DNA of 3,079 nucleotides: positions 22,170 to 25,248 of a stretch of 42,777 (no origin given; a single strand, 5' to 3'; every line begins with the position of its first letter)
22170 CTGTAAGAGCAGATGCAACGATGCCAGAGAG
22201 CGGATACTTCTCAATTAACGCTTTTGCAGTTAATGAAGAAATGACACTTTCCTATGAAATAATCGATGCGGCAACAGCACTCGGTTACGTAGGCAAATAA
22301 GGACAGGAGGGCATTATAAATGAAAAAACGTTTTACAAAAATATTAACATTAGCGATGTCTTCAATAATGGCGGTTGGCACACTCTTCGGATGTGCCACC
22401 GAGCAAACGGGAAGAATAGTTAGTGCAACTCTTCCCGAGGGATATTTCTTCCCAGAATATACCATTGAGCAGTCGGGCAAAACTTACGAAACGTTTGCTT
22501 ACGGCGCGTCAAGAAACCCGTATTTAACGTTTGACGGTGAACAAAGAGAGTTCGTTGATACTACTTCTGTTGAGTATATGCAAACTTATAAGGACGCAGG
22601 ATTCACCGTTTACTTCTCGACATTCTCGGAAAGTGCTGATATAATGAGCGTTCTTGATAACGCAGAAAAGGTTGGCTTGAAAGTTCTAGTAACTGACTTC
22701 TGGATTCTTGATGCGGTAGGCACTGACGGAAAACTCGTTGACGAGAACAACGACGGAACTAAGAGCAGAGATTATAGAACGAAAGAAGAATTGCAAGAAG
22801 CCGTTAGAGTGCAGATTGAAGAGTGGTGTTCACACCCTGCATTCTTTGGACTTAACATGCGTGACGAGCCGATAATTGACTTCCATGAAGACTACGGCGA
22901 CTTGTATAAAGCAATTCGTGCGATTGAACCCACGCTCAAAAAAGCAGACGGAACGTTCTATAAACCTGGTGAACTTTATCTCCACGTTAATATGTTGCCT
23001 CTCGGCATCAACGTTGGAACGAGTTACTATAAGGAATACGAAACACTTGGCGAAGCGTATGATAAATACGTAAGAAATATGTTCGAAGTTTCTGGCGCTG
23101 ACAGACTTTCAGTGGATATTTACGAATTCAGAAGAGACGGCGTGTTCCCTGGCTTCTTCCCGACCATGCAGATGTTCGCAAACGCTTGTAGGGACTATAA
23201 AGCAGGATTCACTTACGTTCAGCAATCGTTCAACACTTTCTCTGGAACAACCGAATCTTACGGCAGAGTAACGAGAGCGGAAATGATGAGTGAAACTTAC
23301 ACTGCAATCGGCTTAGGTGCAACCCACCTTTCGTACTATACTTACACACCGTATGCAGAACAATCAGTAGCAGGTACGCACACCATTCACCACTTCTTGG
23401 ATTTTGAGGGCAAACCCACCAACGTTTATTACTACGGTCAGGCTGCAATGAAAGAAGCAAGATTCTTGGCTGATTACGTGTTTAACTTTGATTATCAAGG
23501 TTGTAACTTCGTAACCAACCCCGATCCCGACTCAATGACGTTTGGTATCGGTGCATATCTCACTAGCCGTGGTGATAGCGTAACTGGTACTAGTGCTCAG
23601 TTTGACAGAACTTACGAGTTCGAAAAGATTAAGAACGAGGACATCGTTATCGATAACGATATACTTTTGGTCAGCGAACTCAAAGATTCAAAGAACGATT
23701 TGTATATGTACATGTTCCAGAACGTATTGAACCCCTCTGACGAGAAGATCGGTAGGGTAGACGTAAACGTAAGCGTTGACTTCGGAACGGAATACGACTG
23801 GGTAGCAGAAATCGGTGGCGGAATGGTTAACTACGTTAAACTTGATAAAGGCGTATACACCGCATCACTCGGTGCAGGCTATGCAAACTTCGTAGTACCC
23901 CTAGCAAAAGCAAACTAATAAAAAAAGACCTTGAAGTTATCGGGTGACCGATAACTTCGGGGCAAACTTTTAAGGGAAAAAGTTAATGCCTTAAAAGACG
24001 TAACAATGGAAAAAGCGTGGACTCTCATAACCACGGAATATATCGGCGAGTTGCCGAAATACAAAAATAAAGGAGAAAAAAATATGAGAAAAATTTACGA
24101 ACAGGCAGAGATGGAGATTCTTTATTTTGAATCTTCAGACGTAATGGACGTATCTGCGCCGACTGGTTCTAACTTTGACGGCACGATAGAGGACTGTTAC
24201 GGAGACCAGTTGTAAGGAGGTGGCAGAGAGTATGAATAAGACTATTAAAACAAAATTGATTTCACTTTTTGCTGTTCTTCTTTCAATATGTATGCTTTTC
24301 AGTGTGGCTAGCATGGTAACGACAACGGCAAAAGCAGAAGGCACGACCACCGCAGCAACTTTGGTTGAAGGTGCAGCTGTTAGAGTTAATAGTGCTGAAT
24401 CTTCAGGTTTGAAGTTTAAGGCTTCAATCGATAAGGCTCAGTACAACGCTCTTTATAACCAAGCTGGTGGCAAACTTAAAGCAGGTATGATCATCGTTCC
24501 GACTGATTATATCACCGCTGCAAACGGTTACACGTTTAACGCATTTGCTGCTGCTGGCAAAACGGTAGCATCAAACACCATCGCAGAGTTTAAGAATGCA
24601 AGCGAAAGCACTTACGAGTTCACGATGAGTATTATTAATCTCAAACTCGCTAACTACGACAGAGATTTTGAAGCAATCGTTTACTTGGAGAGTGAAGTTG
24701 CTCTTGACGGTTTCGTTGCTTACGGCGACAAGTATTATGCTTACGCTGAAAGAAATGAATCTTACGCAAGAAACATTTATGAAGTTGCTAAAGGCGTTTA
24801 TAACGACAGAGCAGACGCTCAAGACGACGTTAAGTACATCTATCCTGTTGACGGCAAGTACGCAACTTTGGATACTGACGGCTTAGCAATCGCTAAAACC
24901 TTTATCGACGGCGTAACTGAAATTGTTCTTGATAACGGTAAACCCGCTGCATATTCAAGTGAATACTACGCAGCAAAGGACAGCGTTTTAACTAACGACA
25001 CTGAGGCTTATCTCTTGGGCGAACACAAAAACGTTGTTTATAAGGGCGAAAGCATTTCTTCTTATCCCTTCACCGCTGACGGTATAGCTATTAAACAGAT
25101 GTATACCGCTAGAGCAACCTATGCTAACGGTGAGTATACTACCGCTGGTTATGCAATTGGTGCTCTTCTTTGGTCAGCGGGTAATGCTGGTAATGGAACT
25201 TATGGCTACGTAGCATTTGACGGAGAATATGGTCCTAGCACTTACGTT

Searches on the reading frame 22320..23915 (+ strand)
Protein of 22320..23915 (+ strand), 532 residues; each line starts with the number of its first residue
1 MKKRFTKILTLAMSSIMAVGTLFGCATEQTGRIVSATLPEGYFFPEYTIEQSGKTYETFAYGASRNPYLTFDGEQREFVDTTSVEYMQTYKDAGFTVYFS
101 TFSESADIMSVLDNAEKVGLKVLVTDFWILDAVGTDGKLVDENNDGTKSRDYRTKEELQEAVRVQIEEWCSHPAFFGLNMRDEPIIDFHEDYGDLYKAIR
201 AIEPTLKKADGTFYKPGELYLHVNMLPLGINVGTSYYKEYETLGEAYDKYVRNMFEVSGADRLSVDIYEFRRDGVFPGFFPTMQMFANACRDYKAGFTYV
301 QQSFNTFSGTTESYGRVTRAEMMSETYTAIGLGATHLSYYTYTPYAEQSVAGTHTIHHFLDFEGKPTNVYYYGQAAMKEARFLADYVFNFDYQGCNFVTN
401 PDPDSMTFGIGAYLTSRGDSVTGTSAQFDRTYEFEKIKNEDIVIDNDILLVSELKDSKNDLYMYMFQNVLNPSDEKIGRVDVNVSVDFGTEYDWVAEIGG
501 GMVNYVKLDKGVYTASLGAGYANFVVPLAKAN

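Call 8: search_protein_families(library=pfam, proteins=[window:22320-23915:+], max_evalue=0.001)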
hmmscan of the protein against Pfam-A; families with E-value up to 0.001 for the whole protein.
window:22320-23915:+ (532 aa): 0 families

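Call 26: search_solved_structures(query=window:22320-23915:+, max_evalue=1)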
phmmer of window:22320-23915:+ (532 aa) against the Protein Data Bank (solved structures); distinct sequences matched with E-value up to 1: 0.

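Call 49: search_protein_families(library=pfam, proteins=[window:22320-23915:+], max_evalue=5)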
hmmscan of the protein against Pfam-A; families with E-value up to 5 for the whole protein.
window:22320-23915:+ (532 aa): 1 family
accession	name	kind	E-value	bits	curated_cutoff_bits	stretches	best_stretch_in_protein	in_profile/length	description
PF11193.13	DUF2812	-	0.5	11.1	27.8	0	431-463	26-58/110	Protein of unknown function (DUF2812)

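Call 53: find_homologous_proteins(query=window:22320-23915:+, max_evalue=0.001)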
Query window:22320-23915:+ (532 aa): 13 proteins with E <= 0.001 among 8000 candidates.
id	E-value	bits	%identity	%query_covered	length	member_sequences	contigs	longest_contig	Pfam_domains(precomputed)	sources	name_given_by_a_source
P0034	0.0e+0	1146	94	100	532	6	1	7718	-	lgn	-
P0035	1.2e-239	814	67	100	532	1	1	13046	-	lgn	-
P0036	8.4e-218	742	62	100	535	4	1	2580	-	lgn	-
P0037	2.7e-212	724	61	100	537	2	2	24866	-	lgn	-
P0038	2.6e-210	718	61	100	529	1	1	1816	-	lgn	-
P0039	5.1e-207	707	61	100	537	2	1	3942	-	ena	-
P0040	4.5e-89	318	37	99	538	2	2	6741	-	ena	-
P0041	7.8e-79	284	35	99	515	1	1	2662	-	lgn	-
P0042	1.1e-77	280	34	99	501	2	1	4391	-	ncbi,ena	-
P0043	1.4e-77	280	34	99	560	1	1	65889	-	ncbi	-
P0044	2.6e-67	246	32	99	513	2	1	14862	-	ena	-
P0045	7.2e-65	238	30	99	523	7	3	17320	-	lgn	-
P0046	1.7e-40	157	29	83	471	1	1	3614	-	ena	-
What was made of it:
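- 22320..23918 (+): 532-aa lipoprotein of the orphan 'GHx' family (putative extracellular enzyme). Only 13 relatives found (call 53).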

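Call 54: search_protein_families(library=ncbifam, proteins=[window:22320-23915:+], max_evalue=1)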
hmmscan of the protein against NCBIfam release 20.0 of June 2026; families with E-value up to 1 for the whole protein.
window:22320-23915:+ (532 aa): 0 families

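Call 56: search_solved_structures(query=A4, max_evalue=10, show_alignments=2)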
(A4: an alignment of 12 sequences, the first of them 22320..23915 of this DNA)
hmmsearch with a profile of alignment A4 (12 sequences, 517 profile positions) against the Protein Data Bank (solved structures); distinct sequences matched with E-value up to 10: 1.
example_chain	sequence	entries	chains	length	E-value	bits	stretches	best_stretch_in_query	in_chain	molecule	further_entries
7uek_A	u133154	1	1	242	0.065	15.1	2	99-187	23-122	OT3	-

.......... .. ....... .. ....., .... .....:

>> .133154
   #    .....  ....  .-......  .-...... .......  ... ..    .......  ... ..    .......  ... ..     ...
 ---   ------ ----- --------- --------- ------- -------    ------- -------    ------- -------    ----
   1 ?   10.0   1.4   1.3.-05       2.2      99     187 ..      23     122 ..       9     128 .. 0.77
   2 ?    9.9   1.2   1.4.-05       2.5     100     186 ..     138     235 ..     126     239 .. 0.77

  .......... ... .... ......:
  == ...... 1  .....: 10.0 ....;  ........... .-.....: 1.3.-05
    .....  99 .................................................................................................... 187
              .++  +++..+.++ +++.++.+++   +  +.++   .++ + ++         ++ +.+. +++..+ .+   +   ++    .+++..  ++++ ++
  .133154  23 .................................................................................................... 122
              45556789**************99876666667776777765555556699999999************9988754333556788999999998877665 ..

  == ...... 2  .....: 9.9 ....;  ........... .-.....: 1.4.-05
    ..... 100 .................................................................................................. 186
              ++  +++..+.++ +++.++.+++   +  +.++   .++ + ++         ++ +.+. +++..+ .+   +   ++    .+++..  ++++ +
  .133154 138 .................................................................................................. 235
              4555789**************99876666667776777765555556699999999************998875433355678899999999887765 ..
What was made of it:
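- Tried and rejected: GHx: only a designed protein at E 0.065 (call 56).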

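Call 69: search_protein_families(library=pfam, alignment_id=A4, max_evalue=5)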
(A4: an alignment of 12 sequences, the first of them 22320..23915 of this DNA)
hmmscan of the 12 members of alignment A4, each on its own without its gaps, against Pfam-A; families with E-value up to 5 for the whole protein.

A. member 1, window:22320-23915:+ (532 aa): 1 family
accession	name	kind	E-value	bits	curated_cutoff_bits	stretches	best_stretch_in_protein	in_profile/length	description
PF11193.13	DUF2812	-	0.5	11.1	27.8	0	431-463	26-58/110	Protein of unknown function (DUF2812)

B. families by the number of members that match (of 12 scanned): 8 families
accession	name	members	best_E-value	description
PF00762.24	Ferrochelatase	1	0.012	Ferrochelatase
PF24753.1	DUF7698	1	0.02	Domain of unknown function (DUF7698)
PF13344.12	Hydrolase_6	1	0.14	Haloacid dehalogenase-like hydrolase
PF08986.15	DUF1889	1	0.16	Domain of unknown function (DUF1889)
PF13653.12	GDPD_2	1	0.17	Glycerophosphoryl diester phosphodiesterase family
PF20324.3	DUF6619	1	0.18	Family of unknown function (DUF6619)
PF18114.7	Suv3_N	1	0.18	Suv3 helical N-terminal domain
PF11193.13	DUF2812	1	0.5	Protein of unknown function (DUF2812)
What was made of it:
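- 22320..23918 (+): No Pfam, NCBIfam or PDB match (calls 8, 26, 49, 54, 56, 69).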

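Call 71: find_encoding_contigs(protein=P0043, flank=10000, max_places=2)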
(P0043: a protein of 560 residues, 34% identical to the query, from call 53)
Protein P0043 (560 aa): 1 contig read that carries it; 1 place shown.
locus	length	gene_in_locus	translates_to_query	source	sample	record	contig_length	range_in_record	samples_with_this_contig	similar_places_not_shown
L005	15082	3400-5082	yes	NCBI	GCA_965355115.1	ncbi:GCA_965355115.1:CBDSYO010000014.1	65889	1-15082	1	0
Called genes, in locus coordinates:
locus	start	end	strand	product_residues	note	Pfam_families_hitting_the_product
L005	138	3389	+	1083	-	-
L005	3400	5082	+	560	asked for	-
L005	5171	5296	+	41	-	-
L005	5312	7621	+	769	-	-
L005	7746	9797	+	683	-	PF17389:Bac_rhamnosid6H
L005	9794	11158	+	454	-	-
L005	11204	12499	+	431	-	PF00232:Glyco_hydro_1, PF02449:Glyco_hydro_42 (weak)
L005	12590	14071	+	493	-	PF00144:Beta-lactamase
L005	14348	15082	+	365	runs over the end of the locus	PF13477:Glyco_trans_4_2, PF13439:Glyco_transf_4, PF13579:Glyco_trans_4_4, PF00534:Glycos_transf_1, PF13692:Glyco_trans_1_4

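Call 72: find_encoding_contigs(protein=P0045, flank=10000, max_places=2)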
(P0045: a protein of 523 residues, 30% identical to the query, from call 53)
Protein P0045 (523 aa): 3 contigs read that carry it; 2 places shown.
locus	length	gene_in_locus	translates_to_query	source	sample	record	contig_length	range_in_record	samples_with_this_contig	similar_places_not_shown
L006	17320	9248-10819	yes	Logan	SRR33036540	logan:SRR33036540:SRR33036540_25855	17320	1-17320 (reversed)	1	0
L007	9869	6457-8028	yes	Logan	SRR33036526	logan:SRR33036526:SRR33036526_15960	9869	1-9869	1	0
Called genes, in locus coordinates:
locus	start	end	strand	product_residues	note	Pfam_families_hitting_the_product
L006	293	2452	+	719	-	PF02065:Melibiase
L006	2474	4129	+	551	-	-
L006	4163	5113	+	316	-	-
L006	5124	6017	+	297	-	PF00528:BPD_transp_1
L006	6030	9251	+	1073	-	-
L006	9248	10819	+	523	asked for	-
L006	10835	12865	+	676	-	PF17389:Bac_rhamnosid6H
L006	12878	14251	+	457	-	PF12708:Pect-lyase_RHGA_epim, PF00295:Glyco_hydro_28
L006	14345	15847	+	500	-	PF00144:Beta-lactamase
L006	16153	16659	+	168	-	PF08281:Sigma70_r4_2, PF04545:Sigma70_r4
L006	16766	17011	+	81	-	-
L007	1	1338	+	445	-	?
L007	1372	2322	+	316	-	-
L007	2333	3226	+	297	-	PF00528:BPD_transp_1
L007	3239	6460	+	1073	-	-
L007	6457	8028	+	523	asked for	-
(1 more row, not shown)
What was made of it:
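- Bac_rhamnosid6H (L005, L006), GH28 and melibiase (L006) and GH1 (L005) genes lie in the distant loci (calls 71, 72).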

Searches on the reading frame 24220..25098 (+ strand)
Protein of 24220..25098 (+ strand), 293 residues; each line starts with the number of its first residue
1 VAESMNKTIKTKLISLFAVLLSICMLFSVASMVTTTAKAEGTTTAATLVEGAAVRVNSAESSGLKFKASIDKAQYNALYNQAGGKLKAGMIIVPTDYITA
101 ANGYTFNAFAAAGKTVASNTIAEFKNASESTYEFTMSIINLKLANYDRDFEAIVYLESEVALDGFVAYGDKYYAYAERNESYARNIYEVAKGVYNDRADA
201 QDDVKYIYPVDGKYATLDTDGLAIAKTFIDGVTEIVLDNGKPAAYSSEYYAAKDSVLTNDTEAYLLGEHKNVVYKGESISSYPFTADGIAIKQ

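Call 49: search_protein_families(library=pfam, proteins=[window:24220-25098:+], max_evalue=5)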
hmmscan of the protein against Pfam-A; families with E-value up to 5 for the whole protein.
window:24220-25098:+ (293 aa): 2 families
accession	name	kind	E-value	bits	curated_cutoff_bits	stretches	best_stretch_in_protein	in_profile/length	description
PF18998.6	Flg_new_2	-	0.01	16.2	23.6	2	32-68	2-39/73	Divergent InlB B-repeat domain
PF12729.13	4HB_MCP_1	-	0.15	12.1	27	1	6-42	1-37/181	Four helix bundle sensory module for signal transduction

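Call 54: search_protein_families(library=ncbifam, proteins=[window:24220-25098:+], max_evalue=1)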
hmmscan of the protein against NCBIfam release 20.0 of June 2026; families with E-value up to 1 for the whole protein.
window:24220-25098:+ (293 aa): 1 family
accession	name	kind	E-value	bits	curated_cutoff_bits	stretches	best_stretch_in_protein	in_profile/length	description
NF046016.1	LMxysn_1693_fam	subfamily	0.043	13.8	70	1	10-62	2-57/150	LMxysn_1693 family intestinal colonization protein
